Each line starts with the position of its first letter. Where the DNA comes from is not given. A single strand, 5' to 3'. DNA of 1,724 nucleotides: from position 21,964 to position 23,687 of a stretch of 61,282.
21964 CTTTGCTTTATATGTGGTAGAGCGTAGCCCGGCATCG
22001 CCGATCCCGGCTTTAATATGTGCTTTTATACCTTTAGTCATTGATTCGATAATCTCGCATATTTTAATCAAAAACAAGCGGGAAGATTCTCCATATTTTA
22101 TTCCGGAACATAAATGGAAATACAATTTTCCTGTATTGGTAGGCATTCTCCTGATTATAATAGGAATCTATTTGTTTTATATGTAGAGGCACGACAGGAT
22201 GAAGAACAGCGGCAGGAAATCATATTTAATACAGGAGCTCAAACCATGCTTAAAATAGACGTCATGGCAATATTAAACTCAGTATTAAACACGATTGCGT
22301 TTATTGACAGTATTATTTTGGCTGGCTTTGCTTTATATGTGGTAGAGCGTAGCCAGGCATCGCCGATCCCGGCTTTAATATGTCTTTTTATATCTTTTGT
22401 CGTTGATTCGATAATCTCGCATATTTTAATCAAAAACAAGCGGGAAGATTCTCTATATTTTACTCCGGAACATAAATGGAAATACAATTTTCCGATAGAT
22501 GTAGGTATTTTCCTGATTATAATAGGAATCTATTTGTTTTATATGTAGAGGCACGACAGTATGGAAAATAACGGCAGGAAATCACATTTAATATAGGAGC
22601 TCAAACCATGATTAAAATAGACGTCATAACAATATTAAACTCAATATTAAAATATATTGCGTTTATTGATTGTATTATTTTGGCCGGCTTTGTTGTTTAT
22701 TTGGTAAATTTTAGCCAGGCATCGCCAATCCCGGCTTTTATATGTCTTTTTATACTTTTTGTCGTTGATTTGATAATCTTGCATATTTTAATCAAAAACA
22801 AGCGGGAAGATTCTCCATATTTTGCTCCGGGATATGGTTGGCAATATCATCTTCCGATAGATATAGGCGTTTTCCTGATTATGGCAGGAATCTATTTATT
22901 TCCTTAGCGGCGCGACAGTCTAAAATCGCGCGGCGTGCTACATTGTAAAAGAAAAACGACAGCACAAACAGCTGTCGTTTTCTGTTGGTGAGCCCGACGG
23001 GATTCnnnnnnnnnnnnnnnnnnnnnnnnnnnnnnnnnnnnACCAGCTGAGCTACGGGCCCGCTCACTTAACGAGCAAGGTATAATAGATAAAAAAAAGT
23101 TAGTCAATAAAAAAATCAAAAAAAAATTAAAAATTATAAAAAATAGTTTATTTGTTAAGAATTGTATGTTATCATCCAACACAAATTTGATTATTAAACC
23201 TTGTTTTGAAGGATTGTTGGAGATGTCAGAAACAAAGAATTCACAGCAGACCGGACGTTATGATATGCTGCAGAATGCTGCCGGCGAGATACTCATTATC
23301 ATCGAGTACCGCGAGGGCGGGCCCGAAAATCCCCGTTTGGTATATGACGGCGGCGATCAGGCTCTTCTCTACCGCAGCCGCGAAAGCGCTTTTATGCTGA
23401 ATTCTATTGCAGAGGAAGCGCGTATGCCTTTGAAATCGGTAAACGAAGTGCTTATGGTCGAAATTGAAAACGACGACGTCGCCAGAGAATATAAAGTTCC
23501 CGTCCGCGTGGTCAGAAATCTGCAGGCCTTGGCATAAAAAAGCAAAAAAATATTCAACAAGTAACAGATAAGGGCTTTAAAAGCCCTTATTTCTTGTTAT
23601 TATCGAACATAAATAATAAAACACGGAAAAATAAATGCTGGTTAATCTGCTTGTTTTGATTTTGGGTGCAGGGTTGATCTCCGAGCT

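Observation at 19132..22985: AT-rich accessory block abutting tRNA-Lys: XRE regulator + 289-aa Gly/Ala/Ser-rich protein + three tandem 3-TM paralogs (candidate toxin/immunity or exclusion module)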

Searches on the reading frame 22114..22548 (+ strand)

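Call 4: search_protein_families(library=pfam, proteins=[window:22114-22548:+], max_evalue=1)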
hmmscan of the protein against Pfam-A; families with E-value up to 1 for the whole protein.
window:22114-22548:+ (144 aa): 2 families
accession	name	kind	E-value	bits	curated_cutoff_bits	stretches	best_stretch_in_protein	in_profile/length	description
PF11712.13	Vma12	-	0.05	14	25.5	1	27-97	33-118/137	Endoplasmic reticulum-based factor for assembly of V-ATPase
PF07297.17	DPM2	-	0.26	12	27.3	1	75-110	39-74/75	Dolichol phosphate-mannose biosynthesis regulatory protein (DPM2)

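Call 5: search_protein_families(library=phrogs, proteins=[window:22114-22548:+], max_evalue=1)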
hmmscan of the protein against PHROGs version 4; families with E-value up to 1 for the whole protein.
window:22114-22548:+ (144 aa): 2 families
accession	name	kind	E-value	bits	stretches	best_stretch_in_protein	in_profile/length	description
phrog_3508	-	unknown function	0.061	14.8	1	80-102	35-57/103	-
phrog_16360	-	unknown function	0.45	11.5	1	60-109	35-84/112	-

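Call 6: search_protein_families(library=ncbifam, proteins=[window:22114-22548:+], max_evalue=1)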
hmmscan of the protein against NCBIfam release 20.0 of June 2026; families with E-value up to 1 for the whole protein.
window:22114-22548:+ (144 aa): 1 family
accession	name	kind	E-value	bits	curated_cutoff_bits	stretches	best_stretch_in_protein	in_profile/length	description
NF041629.1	anti_IS1548_end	domain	0.16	11.7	40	1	14-31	3-20/27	IS1548 end spurious translation-containing protein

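Call 7: search_protein_families(library=padloc, proteins=[window:22114-22548:+], max_evalue=1)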
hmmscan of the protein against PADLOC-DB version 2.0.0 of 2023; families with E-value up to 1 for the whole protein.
window:22114-22548:+ (144 aa): 0 families

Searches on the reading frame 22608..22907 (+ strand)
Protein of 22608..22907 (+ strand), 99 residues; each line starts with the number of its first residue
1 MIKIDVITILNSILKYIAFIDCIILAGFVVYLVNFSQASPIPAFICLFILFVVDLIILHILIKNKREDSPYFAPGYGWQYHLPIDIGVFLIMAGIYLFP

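Call 4: search_protein_families(library=pfam, proteins=[window:22608-22907:+], max_evalue=1)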
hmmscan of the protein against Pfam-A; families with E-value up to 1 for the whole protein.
window:22608-22907:+ (99 aa): 1 family
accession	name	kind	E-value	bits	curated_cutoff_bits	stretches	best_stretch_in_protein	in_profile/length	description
PF14296.11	O-ag_pol_Wzy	-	0.012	14.8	26.6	1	7-98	15-109/468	O-antigen polysaccharide polymerase Wzy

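Call 5: search_protein_families(library=phrogs, proteins=[window:22608-22907:+], max_evalue=1)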
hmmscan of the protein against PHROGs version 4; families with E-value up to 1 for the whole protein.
window:22608-22907:+ (99 aa): 2 families
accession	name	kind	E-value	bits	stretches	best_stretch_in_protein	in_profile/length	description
phrog_3508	-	unknown function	0.035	15.5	1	33-59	32-58/103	-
phrog_18979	-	unknown function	0.26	12.5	1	22-69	21-71/82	-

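Call 6: search_protein_families(library=ncbifam, proteins=[window:22608-22907:+], max_evalue=1)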
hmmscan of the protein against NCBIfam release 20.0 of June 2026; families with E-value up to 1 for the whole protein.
window:22608-22907:+ (99 aa): 1 family
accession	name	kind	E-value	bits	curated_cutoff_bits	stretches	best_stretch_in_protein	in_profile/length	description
NF047564.1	PSM_export_PmtD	equivalog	0.073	12.7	220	1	1-64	6-69/242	phenol-soluble modulin export ABC transporter permease subunit PmtD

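Call 7: search_protein_families(library=padloc, proteins=[window:22608-22907:+], max_evalue=1)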
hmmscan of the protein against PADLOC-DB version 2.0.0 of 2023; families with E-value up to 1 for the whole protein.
window:22608-22907:+ (99 aa): 1 family
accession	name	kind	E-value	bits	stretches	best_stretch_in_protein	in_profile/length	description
PDLC00715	Effector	-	0.099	9.8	1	13-68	41-97/315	4TM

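Call 23: find_homologous_proteins(query=window:22608-22907:+, max_evalue=0.01)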
Query window:22608-22907:+ (99 aa): 4 proteins with E <= 0.01 among 5 candidates.
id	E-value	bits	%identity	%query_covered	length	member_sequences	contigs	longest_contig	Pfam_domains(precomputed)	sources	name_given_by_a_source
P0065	4.0e-41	157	77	100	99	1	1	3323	-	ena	-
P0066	2.1e-34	136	67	99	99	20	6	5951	-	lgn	-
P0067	2.3e-33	132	99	71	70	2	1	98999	-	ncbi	-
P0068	9.8e-33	130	66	99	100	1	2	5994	-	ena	-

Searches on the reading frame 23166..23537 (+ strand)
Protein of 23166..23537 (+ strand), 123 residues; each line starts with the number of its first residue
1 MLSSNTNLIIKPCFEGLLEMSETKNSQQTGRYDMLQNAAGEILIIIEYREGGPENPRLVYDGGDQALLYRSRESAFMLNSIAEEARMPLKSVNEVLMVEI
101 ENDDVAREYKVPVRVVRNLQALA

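Call 4: search_protein_families(library=pfam, proteins=[window:23166-23537:+], max_evalue=1)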
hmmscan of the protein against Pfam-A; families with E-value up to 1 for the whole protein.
window:23166-23537:+ (123 aa): 0 families

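Call 5: search_protein_families(library=phrogs, proteins=[window:23166-23537:+], max_evalue=1)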
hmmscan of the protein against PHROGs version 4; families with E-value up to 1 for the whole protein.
window:23166-23537:+ (123 aa): 0 families

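Call 6: search_protein_families(library=ncbifam, proteins=[window:23166-23537:+], max_evalue=1)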
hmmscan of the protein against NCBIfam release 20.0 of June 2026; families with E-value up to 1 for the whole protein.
window:23166-23537:+ (123 aa): 1 family
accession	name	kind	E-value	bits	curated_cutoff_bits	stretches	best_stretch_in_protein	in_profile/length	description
NF005613.0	PRK07366.1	equivalog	0.17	10.8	486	1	14-96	67-152/391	LL-diaminopimelate aminotransferase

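Call 7: search_protein_families(library=padloc, proteins=[window:23166-23537:+], max_evalue=1)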
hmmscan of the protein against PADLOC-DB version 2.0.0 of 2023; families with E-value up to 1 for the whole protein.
window:23166-23537:+ (123 aa): 0 families

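Call 94: find_encoding_contigs(protein=window:23223-23537:+, flank=6000, max_places=8)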
Protein window:23223-23537:+ (104 aa): 4 contigs read that carry it; 4 places shown.
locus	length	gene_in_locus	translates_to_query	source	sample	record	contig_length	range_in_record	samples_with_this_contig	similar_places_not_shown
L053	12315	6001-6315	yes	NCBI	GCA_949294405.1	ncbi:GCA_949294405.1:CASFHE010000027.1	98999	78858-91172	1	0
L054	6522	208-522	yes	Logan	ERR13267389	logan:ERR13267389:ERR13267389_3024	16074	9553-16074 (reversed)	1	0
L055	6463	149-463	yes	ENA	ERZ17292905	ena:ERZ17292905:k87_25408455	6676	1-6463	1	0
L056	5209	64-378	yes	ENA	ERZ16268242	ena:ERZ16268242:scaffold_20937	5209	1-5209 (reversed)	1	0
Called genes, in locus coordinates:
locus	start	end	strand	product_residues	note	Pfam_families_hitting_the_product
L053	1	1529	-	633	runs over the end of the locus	PF00122:E1-E2_ATPase, PF00702:Hydrolase, PF12710:HAD (weak), PF08282:Hydrolase_3 (faint)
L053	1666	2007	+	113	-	PF12840:HTH_20, PF01022:HTH_5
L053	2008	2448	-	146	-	PF13811:DUF4186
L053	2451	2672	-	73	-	-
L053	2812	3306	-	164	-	-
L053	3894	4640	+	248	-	-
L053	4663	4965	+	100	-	-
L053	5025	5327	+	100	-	-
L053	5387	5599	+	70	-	-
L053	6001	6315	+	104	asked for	-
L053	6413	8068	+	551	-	-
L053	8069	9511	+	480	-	PF00361:Proton_antipo_M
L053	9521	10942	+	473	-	PF00361:Proton_antipo_M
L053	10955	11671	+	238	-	PF03099:BPL_LplA_LipB, PF16917:BPL_LplA_LipB_2 (weak), PF02237:BPL_C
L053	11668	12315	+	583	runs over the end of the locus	PF00753:Lactamase_B (weak), PF12706:Lactamase_B_2, PF23023:Anti-Pycsar_Apyc1 (faint), PF22505:RNase_J_b_CASP, PF07521:RMMBL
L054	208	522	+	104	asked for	-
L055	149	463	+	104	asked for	-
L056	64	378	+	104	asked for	-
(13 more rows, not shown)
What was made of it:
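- Tried and rejected: Three other assemblies break exactly at this locus (call 94).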
